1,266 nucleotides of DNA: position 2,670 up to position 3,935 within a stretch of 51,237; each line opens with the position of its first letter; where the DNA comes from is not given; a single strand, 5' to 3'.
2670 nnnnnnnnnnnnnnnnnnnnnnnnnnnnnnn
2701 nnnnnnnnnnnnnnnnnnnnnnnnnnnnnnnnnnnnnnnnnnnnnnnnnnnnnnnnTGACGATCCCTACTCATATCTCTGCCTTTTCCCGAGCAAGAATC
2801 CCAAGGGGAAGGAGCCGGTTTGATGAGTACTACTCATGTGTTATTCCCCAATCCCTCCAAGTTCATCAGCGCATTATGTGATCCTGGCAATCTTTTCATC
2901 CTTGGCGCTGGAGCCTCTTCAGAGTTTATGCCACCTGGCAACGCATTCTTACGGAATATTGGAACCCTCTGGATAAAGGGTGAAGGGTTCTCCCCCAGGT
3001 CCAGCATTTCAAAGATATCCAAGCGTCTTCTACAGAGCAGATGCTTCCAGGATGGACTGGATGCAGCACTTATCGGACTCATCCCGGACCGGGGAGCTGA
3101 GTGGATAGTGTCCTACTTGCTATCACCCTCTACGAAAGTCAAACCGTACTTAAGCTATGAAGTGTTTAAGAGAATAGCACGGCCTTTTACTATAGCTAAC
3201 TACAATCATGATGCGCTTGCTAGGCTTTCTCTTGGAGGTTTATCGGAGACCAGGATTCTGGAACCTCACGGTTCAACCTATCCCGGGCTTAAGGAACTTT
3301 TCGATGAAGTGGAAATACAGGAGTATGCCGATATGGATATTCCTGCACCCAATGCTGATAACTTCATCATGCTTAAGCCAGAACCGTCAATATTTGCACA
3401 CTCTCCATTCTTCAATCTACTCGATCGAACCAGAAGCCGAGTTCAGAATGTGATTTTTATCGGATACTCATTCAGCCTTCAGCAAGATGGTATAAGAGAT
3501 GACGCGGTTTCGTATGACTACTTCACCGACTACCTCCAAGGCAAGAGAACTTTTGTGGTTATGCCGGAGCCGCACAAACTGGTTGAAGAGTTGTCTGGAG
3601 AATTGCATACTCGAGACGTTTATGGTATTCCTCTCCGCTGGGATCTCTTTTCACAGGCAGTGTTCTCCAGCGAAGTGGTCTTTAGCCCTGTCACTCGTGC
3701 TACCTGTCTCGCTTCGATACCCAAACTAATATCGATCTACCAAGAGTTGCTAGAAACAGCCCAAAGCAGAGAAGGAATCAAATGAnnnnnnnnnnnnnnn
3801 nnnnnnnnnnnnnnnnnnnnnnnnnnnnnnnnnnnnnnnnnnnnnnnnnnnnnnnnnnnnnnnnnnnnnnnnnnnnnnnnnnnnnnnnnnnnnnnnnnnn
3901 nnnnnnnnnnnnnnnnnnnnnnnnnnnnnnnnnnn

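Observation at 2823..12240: Stand-alone SIR2 gene coupled to a DUF1156 methyltransferase and a HEPN-DUF499 ATPase: candidate undescribed SIR2-armed, methylation-linked defence system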

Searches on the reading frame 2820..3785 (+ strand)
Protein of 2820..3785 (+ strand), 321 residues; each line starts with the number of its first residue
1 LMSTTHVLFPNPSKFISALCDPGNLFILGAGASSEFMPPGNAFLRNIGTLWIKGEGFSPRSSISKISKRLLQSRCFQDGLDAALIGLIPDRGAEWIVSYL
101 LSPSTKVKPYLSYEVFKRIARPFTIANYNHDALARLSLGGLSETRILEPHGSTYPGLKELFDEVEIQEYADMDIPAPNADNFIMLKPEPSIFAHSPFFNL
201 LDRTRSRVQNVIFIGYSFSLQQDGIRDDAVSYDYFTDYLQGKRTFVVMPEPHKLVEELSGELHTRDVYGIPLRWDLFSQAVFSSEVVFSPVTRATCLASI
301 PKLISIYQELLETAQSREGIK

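Call 3: search_protein_families(library=pfam, proteins=[window:2820-3785:+], max_evalue=0.01)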
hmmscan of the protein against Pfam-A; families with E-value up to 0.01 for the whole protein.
window:2820-3785:+ (321 aa): 0 families

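Call 4: search_protein_families(library=padloc, proteins=[window:2820-3785:+], max_evalue=0.01)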
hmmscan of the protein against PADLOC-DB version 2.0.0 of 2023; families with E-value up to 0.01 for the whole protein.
window:2820-3785:+ (321 aa): 0 families

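Call 7: search_protein_families(library=pfam, proteins=[window:2820-3785:+], max_evalue=10)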
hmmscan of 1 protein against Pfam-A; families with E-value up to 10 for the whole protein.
window:2820-3785:+ (321 aa): 0 families

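Call 8: search_protein_families(library=ncbifam, proteins=[window:2820-3785:+], max_evalue=1)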
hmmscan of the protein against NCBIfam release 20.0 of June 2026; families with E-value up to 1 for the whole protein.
window:2820-3785:+ (321 aa): 0 families

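Call 16: find_homologous_proteins(query=window:2823-3785:+, max_evalue=0.001)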
Query window:2823-3785:+ (320 aa): 7 proteins with E <= 0.001 among 2473 candidates.
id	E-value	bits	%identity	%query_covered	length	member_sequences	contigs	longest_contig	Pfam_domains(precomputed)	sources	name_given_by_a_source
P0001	4.3e-210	714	99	100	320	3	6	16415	-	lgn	-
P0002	1.3e-155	535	71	100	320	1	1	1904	-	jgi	jgi:hypothetical protein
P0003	2.5e-99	350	51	93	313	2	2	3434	-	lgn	-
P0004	2.8e-96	340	50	97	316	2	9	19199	-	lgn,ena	-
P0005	2.0e-14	71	31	82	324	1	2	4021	-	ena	-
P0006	1.2e-7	49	29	84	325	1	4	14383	-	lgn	-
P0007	1.7e-7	49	28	81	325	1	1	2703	-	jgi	jgi:hypothetical protein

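Call 17: find_encoding_contigs(protein=P0004, flank=10000, max_places=4)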
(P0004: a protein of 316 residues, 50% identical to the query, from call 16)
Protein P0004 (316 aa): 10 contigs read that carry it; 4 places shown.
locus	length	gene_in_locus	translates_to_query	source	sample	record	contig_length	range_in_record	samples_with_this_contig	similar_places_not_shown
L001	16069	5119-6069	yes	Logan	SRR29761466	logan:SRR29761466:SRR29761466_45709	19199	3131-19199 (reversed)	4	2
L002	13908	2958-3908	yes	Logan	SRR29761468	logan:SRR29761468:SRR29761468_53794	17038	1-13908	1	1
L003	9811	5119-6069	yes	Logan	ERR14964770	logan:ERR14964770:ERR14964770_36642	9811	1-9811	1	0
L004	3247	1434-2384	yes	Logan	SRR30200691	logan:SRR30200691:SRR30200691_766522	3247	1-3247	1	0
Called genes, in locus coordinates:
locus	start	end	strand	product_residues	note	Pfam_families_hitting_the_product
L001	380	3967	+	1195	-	PF00176:SNF2-rel_dom, PF00270:DEAD (weak), PF04851:ResIII, PF00271:Helicase_C, PF13020:NOV_C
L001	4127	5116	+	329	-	PF07751:Abi_2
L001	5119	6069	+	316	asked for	-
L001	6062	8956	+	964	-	PF06634:DUF1156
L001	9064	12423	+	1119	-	PF18731:HEPN_Swt1, PF04465:DUF499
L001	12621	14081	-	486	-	PF02646:RmuC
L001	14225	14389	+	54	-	-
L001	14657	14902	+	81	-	-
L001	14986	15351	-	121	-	PF18932:DUF5681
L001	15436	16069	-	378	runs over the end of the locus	PF13481:AAA_25, PF03796:DnaB_C (faint)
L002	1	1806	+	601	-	?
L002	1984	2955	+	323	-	PF07751:Abi_2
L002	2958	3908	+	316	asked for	-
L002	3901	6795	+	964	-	PF06634:DUF1156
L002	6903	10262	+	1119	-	PF18731:HEPN_Swt1, PF04465:DUF499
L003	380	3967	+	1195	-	PF00176:SNF2-rel_dom, PF00270:DEAD (weak), PF04851:ResIII, PF00271:Helicase_C, PF13020:NOV_C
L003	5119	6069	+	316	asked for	-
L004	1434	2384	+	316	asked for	-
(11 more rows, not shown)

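Call 18: find_encoding_contigs(protein=P0006, flank=10000, max_places=4)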
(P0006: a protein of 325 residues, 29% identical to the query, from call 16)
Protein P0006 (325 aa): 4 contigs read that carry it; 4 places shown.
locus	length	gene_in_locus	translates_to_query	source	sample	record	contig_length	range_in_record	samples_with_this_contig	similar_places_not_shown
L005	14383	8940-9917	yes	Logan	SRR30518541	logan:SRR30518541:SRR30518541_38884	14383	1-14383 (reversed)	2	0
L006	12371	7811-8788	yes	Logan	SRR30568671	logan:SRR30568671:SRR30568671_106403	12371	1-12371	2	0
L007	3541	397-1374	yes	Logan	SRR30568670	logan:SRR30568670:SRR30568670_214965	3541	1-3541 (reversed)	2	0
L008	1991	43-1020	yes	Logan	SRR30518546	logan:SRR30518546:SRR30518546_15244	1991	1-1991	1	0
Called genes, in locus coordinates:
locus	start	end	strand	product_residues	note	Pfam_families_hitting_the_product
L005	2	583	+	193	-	?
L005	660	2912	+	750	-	PF07693:KAP_NTPase, PF13401:AAA_22 (faint)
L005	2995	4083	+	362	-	-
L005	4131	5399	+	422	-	-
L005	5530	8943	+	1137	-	-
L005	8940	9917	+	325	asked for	-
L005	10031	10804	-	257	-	-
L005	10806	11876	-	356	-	-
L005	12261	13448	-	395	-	PF10544:T5orf172, PF13455:MUG113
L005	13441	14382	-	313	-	?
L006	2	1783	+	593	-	?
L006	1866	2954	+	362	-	-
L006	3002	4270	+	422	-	-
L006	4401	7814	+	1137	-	-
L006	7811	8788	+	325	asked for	-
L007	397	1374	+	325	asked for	-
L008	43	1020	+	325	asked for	-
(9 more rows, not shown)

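Call 19: find_encoding_contigs(protein=P0001, flank=10000, max_places=4)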
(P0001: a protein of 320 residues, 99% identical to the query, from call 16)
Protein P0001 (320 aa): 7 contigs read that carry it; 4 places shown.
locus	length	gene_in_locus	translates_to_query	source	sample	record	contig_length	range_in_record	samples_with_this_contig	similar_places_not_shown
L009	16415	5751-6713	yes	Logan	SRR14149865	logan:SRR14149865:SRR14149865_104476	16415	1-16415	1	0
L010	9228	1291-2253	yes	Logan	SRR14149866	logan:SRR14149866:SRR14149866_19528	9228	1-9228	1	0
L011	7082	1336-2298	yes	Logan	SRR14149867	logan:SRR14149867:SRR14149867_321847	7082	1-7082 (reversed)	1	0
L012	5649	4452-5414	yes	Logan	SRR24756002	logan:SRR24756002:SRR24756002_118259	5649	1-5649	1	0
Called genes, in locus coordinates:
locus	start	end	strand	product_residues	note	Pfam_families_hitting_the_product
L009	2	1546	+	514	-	?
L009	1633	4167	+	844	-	PF00270:DEAD, PF00271:Helicase_C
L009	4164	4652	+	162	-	-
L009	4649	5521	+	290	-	PF00571:CBS (faint)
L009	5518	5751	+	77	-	PF06634:DUF1156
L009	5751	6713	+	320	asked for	-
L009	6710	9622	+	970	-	PF06634:DUF1156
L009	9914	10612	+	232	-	PF19570:DUF6088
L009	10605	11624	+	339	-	PF08843:AbiEii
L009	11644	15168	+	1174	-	PF18731:HEPN_Swt1, PF04465:DUF499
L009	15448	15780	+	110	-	-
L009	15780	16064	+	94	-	-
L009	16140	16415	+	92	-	?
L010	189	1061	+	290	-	PF00571:CBS (faint)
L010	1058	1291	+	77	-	PF06634:DUF1156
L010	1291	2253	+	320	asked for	-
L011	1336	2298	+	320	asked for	-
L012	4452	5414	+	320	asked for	-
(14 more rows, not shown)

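Call 21: search_solved_structures(query=A1, max_evalue=10, show_alignments=3)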
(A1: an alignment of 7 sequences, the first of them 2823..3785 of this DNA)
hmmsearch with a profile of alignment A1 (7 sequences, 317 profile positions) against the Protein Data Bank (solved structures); distinct sequences matched with E-value up to 10: 8.
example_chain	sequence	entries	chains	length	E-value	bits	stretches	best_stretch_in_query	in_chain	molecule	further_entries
3bx3_A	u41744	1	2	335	0.0093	18.2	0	70-108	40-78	Protein PUF4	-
3bwt_A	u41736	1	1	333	0.012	17.8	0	70-108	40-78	Protein PUF4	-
3bx2_A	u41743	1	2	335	0.012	17.8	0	70-108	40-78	Protein PUF4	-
4dzs_A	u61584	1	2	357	0.013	17.7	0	70-108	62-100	Pumilio homology domain family member 4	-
4uoq_A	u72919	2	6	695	0.39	12.9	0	257-308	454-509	BETA-GALACTOSIDASE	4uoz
4uni_A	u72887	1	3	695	0.39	12.9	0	257-308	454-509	BETA-GALACTOSIDASE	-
9xhn_A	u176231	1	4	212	0.77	11.9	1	170-217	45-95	AcvB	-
9xhm_A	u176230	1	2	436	1.5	10.9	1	171-217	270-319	AcvB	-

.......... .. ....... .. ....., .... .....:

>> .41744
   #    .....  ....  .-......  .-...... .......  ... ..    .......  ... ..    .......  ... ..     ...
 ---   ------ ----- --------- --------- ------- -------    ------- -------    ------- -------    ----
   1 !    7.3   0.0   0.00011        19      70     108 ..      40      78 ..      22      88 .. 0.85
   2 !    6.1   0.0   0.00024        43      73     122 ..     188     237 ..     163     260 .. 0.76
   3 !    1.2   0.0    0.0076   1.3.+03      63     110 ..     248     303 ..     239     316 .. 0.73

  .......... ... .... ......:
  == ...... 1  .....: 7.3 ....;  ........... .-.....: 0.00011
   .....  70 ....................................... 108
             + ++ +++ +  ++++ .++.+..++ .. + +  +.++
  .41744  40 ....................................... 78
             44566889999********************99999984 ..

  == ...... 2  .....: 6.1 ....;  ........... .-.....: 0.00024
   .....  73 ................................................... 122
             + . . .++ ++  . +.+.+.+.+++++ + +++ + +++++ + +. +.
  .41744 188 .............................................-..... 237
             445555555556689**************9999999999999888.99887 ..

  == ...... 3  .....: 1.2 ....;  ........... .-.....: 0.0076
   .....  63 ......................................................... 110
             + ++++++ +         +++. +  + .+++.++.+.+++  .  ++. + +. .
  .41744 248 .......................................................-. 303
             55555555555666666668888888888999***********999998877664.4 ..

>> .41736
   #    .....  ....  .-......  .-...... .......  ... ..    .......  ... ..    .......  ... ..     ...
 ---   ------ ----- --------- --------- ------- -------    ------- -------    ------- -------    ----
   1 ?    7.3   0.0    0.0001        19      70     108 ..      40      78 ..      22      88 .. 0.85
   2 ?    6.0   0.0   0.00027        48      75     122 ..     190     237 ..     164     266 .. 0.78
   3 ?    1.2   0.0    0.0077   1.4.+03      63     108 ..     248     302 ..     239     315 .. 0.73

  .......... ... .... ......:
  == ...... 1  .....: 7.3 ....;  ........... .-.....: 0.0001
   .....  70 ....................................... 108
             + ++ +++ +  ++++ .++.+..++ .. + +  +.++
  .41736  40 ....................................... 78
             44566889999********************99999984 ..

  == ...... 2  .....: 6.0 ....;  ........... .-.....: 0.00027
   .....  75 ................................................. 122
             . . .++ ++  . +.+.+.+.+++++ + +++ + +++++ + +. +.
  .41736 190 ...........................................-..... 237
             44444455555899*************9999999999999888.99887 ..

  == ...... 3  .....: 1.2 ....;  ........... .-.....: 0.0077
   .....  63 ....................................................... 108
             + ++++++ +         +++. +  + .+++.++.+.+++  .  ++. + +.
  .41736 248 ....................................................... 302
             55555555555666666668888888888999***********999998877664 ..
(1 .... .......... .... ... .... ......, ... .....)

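Call 32: predict_structure(alignment_id=A1)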
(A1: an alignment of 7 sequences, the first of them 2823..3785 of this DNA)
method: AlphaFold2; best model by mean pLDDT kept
length: 320 residues; sequences in the alignment: 7
mean_pLDDT: 50.2   pTM: 0.52
mean pLDDT of the five models: 50.2, 49.5, 46.6, 44.3, 39.2
residues with pLDDT >= 90: 0; 70-90: 68; 50-70: 77; < 50: 175
segments of 3 or more residues with pLDDT < 50: 1-9, 30-63, 68-70, 73-196
pLDDT, mean of each block of 10 residues (from residue 1): 40 69 57 34 26 24 46 43 37 35 32 33 33 32 33 39 32 25 28 49 65 64 59 73 83 84 85 69 60 67 84 68
secondary structure, 60 per line:
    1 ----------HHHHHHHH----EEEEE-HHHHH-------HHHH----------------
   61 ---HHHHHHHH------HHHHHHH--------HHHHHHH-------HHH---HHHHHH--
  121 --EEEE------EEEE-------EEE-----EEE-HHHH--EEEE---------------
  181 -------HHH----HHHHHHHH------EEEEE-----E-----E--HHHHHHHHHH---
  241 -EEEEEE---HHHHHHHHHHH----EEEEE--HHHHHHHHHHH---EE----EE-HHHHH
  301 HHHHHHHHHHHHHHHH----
elements in order: H11-18 E23-27 H29-33 H41-44 H64-71 H78-84 H93-99 H113-118 E123-126 E133-136 E144-146 E152-154 H156-159 E162-165 H195-202 E209-213 H228-237 E242-247 H251-261 E266-270 H273-283 H296-316

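Call 39: find_encoding_contigs(protein=P0003, flank=10000, max_places=3)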
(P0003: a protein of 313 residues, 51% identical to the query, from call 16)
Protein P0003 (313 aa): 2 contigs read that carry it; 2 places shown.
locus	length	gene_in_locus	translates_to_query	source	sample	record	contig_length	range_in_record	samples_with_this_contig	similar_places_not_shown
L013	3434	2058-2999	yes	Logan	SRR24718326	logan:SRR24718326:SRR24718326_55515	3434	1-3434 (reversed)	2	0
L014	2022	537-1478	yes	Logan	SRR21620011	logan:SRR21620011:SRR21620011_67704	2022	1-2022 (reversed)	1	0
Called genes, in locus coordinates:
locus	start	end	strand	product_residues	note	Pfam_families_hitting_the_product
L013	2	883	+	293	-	?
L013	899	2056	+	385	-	PF13784:Fic_N, PF02661:Fic, PF21248:SoFic-like_C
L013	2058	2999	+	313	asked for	-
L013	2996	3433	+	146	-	?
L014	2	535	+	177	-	?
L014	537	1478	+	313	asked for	-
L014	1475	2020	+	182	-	?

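Call 40: find_encoding_contigs(protein=P0002, flank=10000, max_places=3)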
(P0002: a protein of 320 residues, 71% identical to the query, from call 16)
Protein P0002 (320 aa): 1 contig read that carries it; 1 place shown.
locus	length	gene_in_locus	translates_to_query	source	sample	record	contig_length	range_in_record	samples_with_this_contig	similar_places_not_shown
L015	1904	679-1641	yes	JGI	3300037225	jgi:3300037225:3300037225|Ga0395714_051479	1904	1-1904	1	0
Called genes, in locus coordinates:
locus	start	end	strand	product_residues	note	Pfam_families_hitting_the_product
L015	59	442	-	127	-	-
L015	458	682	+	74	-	PF21248:SoFic-like_C (weak)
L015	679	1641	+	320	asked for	-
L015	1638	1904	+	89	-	?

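Call 41: find_encoding_contigs(protein=P0005, flank=10000, max_places=3)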
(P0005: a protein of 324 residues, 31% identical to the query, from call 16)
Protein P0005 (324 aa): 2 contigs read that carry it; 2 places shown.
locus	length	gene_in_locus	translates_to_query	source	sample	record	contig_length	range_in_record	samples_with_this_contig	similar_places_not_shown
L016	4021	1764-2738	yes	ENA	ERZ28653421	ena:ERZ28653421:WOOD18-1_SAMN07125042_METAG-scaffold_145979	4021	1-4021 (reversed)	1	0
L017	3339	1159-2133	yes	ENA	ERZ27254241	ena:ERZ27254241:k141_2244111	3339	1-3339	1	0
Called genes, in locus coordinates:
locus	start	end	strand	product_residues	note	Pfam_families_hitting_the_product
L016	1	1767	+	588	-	?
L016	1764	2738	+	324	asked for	-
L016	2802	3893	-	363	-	PF22560:GMT-wHTH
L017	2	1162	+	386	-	?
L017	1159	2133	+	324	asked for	-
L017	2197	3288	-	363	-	PF22560:GMT-wHTH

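Call 47: search_protein_families(library=pfam, proteins=[L005:5530-8943:+, L005:4131-5399:+, L005:2995-4083:+, L005:10031-10804:-, L005:10806-11876:-, L016:1-1767:+, L009:4164-4652:+, L009:2-1546:+], max_evalue=0.1)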
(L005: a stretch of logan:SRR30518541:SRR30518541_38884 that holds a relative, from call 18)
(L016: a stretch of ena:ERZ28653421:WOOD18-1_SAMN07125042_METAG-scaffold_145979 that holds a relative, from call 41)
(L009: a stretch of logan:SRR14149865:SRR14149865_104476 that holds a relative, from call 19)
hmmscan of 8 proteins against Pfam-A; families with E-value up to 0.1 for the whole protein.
L005:5530-8943:+ (1137 aa): 1 family
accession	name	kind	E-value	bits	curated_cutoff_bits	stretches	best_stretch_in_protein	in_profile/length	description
PF07223.17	DUF1421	-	0.081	13.2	22.8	0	97-132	6-41/45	UBA-like domain (DUF1421)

L005:4131-5399:+ (422 aa): 3 families
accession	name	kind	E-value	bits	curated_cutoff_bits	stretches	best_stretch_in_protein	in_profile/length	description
PF05708.18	Peptidase_C92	-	7e-05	23.4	27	1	10-136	3-125/166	Permuted papain-like amidase enzyme, YaeF/YiiX, C92 family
PF00877.26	NLPC_P60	-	0.0074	16.7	23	0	30-70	60-101/105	NlpC/P60 family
PF24042.1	DUF7351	-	0.089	13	31.2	0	355-406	50-100/177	Domain of unknown function (DUF7351)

L005:2995-4083:+ (362 aa): 0 families

L005:10031-10804:- (257 aa): 0 families

L005:10806-11876:- (356 aa): 0 families

L016:1-1767:+ (588 aa): 0 families

L009:4164-4652:+ (162 aa): 0 families

L009:2-1546:+ (514 aa): 1 family
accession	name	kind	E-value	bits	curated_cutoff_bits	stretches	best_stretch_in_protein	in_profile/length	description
PF13020.12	NOV_C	-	2.6e-19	69.5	22.1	1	397-484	5-91/91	Protein NO VEIN, C-terminal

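Call 48: search_protein_representatives(alignment_id=A1)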
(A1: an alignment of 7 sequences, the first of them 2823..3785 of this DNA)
Query: 7 sequences, 317 profile positions. Proteins with E-value up to 0.001 (for the whole library): 351; up to 1e-10: 234; up to 1e-30: 54. The best 150 are listed.
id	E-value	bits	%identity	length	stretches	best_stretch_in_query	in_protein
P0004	2.9e-149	512.7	-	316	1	5-316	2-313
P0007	1.5e-123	428.2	-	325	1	2-316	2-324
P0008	7.0e-57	209.2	-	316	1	12-280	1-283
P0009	3.4e-56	206.9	-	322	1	6-307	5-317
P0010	6.4e-52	192.9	-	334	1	5-281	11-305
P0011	6.6e-51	189.5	-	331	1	9-280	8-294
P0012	7.4e-51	189.4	-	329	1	10-280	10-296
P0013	1.9e-49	184.8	-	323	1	8-280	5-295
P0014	9.7e-49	182.4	-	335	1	10-294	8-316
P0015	1.1e-48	182.3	-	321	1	8-282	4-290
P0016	3.6e-48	180.6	-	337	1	7-280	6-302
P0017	2.7e-47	177.7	-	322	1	6-280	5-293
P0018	1.7e-46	175.1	-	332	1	4-280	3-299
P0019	4.0e-45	170.5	-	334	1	2-280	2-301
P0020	1.2e-44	169.0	-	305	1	9-288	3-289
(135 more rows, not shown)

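Call 52: search_protein_families(library=pfam, alignment_id=A2, max_evalue=0.01)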
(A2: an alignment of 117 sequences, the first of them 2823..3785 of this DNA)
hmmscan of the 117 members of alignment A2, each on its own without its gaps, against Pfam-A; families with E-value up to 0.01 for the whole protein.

A. member 1, window:2823-3785:+ (320 aa): 0 families

B. families by the number of members that match (of 117 scanned): 0 families
